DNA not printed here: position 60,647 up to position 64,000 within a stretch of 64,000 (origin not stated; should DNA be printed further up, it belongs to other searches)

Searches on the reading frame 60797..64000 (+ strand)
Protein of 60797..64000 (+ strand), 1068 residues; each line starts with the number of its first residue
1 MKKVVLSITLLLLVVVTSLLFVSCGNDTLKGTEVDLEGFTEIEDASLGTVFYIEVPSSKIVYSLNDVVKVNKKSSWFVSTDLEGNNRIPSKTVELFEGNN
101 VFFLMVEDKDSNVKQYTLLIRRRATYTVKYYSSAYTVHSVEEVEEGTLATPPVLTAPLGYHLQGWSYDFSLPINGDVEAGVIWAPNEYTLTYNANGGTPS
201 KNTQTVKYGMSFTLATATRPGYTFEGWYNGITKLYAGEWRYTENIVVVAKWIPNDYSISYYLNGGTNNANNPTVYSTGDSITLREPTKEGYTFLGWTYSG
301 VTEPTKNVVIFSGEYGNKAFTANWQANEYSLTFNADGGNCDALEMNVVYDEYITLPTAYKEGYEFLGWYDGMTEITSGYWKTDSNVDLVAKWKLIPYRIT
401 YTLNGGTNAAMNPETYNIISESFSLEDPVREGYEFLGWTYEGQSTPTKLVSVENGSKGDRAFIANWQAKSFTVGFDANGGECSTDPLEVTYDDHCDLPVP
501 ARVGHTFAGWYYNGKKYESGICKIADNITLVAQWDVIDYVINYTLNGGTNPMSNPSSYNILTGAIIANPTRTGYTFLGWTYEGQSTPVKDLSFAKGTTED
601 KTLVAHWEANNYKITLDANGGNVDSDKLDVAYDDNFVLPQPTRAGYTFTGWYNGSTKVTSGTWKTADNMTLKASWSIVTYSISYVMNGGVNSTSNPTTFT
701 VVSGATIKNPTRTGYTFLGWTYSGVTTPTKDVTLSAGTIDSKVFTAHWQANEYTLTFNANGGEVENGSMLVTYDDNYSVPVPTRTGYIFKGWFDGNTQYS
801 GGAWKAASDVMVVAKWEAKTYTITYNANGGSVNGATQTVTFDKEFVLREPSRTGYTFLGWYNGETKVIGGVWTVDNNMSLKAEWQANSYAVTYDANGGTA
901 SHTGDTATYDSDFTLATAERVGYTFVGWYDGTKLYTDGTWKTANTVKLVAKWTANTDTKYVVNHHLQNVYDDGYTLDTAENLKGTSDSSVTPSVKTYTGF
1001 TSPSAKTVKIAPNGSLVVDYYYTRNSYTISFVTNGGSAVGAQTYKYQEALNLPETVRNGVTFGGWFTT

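Call 11: search_protein_families(library=pfam, proteins=[window:60797-64000:+])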
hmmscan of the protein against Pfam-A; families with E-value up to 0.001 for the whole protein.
window:60797-64000:+ (1068 aa): 2 families
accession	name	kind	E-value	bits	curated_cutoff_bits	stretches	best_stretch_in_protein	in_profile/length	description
PF09479.16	Flg_new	-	6.3e-120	391.8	27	12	612-673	1-64/65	Listeria-Bacteroides repeat domain (List_Bact_rpt)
PF18998.6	Flg_new_2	-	6e-17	61.8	23.6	0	264-327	10-72/73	Divergent InlB B-repeat domain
